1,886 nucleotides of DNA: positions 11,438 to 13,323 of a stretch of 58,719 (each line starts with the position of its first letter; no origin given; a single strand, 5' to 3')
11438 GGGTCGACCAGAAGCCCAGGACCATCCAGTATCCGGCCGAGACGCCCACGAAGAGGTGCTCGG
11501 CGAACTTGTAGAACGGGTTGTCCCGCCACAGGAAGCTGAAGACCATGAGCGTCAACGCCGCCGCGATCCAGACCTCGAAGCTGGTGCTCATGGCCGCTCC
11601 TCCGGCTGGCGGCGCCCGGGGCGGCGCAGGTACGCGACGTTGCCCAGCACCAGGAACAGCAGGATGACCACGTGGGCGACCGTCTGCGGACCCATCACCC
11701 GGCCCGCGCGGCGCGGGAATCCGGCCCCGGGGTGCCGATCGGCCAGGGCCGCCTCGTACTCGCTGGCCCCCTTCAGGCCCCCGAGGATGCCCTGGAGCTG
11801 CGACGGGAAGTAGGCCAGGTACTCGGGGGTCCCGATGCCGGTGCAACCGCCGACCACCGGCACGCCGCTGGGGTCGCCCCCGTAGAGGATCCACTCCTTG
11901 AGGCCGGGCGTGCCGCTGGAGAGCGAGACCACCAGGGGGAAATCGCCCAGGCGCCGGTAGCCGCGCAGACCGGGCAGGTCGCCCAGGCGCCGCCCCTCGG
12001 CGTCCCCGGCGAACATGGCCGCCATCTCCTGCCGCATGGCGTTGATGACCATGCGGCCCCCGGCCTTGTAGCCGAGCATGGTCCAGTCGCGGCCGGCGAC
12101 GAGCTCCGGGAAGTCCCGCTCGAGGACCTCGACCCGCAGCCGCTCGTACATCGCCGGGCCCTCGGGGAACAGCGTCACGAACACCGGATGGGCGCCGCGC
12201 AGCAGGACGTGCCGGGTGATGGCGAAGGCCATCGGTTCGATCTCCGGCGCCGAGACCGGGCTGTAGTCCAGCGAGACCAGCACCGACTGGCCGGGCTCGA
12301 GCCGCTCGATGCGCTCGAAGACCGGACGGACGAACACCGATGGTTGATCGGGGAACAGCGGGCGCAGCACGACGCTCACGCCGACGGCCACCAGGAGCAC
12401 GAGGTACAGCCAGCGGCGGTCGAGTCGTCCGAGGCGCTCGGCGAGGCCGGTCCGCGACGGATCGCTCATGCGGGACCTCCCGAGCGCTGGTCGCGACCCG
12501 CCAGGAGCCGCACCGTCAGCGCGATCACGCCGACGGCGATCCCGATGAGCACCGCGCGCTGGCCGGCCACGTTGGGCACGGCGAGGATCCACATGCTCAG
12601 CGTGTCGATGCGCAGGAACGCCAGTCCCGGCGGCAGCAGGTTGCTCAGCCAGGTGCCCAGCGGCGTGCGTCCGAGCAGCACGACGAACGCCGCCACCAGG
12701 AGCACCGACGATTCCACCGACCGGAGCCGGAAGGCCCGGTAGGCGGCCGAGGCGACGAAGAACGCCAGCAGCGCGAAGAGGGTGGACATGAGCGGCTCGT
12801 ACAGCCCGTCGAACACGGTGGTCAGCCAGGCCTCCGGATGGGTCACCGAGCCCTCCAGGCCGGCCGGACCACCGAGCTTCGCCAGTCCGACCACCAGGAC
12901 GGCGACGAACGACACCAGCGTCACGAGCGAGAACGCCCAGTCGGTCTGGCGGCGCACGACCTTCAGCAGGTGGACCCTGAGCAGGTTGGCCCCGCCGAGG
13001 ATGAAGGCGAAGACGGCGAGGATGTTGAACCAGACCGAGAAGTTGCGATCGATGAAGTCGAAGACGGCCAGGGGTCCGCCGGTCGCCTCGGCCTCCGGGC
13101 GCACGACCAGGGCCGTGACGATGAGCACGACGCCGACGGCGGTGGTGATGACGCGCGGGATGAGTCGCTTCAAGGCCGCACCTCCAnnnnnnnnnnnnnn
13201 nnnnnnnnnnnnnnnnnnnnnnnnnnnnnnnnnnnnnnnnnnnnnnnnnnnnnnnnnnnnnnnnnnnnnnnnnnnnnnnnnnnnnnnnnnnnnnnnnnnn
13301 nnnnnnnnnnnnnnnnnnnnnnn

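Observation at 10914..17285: Six-gene translationally coupled module: orphan GlmL-like ATPase, a KOW/barrel-sandwich protein and four membrane proteins I cannot assign to a family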

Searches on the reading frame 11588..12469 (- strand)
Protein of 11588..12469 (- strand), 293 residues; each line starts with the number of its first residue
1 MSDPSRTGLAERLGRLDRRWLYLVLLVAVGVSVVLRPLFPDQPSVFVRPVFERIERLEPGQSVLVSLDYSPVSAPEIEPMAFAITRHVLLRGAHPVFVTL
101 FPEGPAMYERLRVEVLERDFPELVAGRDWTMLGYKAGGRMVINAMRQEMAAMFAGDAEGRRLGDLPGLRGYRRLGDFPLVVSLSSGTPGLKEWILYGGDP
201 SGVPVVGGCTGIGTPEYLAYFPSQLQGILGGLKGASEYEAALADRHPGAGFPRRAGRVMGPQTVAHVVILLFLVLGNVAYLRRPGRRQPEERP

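Call 4: search_protein_families(library=pfam, proteins=[window:11588-12469:-], max_evalue=0.1)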
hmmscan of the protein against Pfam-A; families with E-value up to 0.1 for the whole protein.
window:11588-12469:- (293 aa): 0 families

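Call 5: search_protein_families(library=ncbifam, proteins=[window:11588-12469:-], max_evalue=0.1)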
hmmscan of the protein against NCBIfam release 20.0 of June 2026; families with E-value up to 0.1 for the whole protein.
window:11588-12469:- (293 aa): 0 families

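Call 45: search_solved_structures(query=A5, max_evalue=10)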
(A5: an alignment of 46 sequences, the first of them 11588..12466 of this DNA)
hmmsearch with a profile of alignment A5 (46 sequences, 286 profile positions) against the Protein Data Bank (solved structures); distinct sequences matched with E-value up to 10: 3.
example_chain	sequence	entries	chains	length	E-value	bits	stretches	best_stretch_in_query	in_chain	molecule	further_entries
8vur_H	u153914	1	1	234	1.3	11.2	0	189-229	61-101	003-102 Heavy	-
4dix_A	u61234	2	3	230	1.3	11.1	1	177-239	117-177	Plectin-related protein | Stomatal closure-related actin-binding protein 1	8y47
6z1p_Ae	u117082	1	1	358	1.4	11.1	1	41-119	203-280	50S ribosomal protein L4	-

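Call 50: find_homologous_proteins(query=window:11588-12469:-, max_evalue=0.00001)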
Query window:11588-12469:- (293 aa): 305 proteins with E <= 0.00001 among 8000 candidates; the best 120 are listed.
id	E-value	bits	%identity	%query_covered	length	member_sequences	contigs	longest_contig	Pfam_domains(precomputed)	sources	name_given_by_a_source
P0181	6.7e-190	648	100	100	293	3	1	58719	-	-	-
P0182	3.4e-146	504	78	100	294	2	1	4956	-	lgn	-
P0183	5.8e-146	504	82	92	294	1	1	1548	-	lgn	-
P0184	7.4e-136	471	74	96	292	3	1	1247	-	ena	-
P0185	9.5e-136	470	76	95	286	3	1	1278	-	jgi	jgi:hypothetical protein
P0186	2.7e-135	469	74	95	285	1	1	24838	-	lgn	-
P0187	4.2e-134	465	74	95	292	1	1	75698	-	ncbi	-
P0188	1.0e-132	460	72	96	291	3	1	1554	-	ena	-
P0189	1.2e-132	460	75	95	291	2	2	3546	-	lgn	-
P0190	2.7e-132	459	75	95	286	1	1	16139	-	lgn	-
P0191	2.9e-131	455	75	92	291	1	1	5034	-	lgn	-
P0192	1.4e-129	450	72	92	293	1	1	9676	-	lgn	-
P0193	3.0e-129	449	75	92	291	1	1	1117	-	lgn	-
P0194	4.8e-129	448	73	89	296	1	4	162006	-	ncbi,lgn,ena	-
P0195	1.1e-128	447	72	92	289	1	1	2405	-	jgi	jgi:hypothetical protein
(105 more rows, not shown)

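Call 62: search_protein_families(library=padloc, proteins=[window:11588-12469:-], max_evalue=0.01)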
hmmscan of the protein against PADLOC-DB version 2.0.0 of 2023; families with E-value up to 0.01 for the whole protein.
window:11588-12469:- (293 aa): 0 families

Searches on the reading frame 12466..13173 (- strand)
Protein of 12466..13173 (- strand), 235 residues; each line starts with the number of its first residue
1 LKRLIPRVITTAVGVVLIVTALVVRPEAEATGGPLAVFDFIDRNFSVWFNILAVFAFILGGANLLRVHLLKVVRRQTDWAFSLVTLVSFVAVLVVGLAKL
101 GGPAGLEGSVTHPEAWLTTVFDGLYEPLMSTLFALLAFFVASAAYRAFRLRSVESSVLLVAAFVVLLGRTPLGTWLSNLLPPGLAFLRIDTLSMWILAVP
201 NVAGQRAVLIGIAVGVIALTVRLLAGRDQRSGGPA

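Call 4: search_protein_families(library=pfam, proteins=[window:12466-13173:-], max_evalue=0.1)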
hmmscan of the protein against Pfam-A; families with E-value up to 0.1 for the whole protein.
window:12466-13173:- (235 aa): 1 family
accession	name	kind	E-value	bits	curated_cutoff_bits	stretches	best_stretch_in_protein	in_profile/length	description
PF20064.4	DUF6463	-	0.017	15.5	26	1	12-92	12-97/119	Family of unknown function (DUF6463)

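Call 5: search_protein_families(library=ncbifam, proteins=[window:12466-13173:-], max_evalue=0.1)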
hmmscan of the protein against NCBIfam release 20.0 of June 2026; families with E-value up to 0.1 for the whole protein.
window:12466-13173:- (235 aa): 1 family
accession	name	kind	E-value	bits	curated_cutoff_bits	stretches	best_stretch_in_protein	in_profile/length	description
NF004527.0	PRK05874.1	equivalog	0.071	12.6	308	0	60-111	152-203/218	L-fuculose-phosphate aldolase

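Call 44: search_solved_structures(query=A4, max_evalue=10)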
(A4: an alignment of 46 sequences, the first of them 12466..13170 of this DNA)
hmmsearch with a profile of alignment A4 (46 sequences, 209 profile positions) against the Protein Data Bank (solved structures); distinct sequences matched with E-value up to 10: 3.
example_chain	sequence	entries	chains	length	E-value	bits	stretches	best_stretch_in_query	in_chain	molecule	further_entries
9is8_B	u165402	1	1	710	0.25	14.2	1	59-143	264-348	Potassium channel KAT3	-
7xuf_A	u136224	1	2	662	0.3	13.9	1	59-143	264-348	Potassium channel KAT3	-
7wm1_B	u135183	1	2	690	0.32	13.8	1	59-143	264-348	Potassium channel KAT3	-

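Call 62: search_protein_families(library=padloc, proteins=[window:12466-13173:-], max_evalue=0.01)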
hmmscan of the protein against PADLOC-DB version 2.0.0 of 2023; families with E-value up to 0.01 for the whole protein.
window:12466-13173:- (235 aa): 0 families
